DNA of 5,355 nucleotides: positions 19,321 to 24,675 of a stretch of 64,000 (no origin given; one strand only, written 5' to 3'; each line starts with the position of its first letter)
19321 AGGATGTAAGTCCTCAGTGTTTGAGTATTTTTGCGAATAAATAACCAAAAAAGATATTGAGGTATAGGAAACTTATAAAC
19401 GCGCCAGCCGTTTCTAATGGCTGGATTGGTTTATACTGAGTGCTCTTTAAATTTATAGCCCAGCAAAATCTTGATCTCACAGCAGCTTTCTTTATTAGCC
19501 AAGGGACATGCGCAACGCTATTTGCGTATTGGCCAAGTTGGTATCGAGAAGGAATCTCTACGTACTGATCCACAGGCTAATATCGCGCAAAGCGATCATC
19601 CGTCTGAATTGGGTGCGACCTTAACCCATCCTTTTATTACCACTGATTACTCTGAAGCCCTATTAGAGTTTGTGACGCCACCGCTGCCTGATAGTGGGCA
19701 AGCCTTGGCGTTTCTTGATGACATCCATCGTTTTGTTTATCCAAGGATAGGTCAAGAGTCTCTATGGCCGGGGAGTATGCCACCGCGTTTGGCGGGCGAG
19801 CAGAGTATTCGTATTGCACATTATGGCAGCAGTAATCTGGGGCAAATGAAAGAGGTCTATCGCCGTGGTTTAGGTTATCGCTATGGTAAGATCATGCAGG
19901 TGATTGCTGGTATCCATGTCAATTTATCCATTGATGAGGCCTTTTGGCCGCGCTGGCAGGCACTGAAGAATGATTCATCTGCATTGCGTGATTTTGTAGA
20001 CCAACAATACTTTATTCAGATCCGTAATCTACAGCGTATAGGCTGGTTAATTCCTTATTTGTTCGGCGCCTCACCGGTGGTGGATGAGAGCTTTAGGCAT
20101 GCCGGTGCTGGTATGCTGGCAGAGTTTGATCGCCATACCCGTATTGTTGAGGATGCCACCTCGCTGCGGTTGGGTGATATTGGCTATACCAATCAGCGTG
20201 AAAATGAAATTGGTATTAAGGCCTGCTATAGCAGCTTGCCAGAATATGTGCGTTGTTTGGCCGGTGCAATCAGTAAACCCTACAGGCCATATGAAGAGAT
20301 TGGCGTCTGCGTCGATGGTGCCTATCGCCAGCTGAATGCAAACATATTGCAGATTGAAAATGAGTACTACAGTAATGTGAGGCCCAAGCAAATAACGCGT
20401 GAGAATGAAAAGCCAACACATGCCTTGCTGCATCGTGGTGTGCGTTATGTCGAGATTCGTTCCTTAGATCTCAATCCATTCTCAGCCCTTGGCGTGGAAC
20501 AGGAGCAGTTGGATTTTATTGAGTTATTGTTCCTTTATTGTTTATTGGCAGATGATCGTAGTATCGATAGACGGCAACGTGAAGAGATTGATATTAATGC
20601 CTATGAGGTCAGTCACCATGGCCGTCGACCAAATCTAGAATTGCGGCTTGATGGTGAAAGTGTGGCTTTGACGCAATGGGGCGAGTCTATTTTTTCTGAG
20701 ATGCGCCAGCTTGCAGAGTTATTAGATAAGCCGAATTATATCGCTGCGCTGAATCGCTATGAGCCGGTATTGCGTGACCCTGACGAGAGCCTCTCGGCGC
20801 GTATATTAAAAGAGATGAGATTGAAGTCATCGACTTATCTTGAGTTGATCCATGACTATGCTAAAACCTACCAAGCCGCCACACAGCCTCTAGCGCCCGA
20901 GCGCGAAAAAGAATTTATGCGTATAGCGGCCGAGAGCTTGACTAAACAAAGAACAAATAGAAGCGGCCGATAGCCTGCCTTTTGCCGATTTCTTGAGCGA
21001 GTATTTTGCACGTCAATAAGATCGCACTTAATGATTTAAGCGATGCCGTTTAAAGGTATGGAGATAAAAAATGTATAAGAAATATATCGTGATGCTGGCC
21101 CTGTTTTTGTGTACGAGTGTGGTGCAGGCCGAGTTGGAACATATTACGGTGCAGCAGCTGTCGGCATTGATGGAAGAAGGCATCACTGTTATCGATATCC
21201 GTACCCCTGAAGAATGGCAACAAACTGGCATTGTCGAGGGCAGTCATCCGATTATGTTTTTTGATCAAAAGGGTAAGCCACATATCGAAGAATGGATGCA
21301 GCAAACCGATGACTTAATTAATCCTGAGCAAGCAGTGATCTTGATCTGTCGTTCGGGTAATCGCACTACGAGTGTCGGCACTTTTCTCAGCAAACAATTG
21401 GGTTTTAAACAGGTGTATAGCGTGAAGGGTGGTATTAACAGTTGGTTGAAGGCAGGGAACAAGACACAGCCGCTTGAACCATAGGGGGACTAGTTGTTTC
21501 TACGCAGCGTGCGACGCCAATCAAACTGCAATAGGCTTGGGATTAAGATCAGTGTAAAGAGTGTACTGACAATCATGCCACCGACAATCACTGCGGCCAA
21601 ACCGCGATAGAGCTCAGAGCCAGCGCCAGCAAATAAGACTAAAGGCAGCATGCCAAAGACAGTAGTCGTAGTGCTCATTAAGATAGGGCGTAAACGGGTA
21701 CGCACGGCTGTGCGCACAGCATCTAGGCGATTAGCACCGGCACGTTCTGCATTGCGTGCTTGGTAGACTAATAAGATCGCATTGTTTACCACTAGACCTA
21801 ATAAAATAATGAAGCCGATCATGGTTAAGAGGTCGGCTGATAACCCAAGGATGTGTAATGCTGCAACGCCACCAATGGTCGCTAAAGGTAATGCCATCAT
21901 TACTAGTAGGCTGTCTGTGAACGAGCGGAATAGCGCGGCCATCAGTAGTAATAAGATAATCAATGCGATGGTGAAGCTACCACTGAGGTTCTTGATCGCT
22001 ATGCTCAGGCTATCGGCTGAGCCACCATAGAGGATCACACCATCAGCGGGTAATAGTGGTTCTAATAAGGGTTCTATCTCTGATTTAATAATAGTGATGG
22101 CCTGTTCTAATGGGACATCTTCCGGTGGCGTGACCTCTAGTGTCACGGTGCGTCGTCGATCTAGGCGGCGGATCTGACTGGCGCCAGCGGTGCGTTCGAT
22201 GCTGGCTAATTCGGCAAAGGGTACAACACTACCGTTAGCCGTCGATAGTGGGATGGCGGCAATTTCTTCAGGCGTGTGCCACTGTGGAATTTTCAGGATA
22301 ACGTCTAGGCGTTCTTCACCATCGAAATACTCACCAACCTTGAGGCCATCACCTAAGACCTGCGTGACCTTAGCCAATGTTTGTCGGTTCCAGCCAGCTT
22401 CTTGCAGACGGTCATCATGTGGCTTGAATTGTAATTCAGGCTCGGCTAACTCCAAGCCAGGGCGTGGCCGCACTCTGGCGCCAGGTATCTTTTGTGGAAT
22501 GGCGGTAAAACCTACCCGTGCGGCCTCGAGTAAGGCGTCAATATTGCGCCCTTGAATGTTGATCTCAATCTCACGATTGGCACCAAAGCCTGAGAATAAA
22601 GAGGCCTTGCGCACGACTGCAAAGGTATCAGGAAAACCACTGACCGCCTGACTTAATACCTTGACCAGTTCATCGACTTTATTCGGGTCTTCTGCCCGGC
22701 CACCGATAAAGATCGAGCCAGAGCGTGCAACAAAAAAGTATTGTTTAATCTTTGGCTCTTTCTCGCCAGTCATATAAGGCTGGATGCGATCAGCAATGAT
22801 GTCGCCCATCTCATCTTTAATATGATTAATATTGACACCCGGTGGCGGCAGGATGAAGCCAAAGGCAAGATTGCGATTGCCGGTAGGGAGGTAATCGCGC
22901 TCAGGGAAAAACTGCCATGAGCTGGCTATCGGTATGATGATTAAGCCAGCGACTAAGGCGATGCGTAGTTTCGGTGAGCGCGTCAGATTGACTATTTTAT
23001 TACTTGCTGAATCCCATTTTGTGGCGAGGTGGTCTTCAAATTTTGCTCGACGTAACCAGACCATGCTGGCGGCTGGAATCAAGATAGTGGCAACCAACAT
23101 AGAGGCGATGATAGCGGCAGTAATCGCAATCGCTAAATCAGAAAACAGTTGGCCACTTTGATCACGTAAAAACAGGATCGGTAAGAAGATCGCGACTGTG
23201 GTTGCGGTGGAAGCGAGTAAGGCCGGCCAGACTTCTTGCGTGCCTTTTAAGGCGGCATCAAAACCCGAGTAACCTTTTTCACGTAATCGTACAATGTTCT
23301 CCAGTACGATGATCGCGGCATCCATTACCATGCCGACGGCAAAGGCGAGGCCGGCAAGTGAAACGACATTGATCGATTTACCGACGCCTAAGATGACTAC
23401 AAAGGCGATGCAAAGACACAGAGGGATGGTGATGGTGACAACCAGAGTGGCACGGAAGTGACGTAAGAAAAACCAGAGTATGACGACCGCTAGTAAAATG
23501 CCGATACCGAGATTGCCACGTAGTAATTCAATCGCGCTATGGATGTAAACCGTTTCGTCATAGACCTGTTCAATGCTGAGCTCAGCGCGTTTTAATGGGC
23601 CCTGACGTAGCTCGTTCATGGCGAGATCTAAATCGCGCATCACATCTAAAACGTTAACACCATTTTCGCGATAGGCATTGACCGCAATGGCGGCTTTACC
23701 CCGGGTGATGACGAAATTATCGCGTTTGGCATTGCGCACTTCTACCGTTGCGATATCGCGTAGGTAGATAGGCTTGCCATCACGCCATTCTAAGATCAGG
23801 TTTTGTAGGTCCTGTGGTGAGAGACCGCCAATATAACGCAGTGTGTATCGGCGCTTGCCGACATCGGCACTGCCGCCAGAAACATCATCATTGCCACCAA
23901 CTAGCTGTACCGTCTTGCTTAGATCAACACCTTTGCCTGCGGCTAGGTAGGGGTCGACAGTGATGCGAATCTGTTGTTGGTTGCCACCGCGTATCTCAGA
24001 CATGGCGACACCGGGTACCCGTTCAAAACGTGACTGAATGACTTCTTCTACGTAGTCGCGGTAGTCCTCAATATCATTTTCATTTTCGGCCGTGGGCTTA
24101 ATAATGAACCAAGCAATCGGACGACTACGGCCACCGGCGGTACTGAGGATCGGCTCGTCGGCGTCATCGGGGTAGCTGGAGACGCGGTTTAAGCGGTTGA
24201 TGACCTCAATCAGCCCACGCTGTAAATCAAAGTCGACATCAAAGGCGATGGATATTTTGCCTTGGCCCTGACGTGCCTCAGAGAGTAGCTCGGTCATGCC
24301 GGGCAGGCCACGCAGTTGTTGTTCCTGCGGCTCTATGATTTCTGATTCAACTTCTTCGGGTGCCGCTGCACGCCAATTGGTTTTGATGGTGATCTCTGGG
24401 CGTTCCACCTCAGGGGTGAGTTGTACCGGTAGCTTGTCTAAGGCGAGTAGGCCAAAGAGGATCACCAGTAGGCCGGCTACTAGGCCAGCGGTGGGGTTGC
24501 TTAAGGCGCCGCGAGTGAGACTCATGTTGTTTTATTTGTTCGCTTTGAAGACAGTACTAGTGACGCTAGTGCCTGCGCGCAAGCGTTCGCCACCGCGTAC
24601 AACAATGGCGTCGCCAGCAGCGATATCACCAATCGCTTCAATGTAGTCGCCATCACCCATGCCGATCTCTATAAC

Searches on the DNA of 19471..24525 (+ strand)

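Call 26: search_dna_similar(query=window:19471-24525:+, collection=plasmids, mode=near, max_rows=5)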
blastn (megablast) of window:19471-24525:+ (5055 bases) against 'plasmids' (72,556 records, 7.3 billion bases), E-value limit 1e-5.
No match.
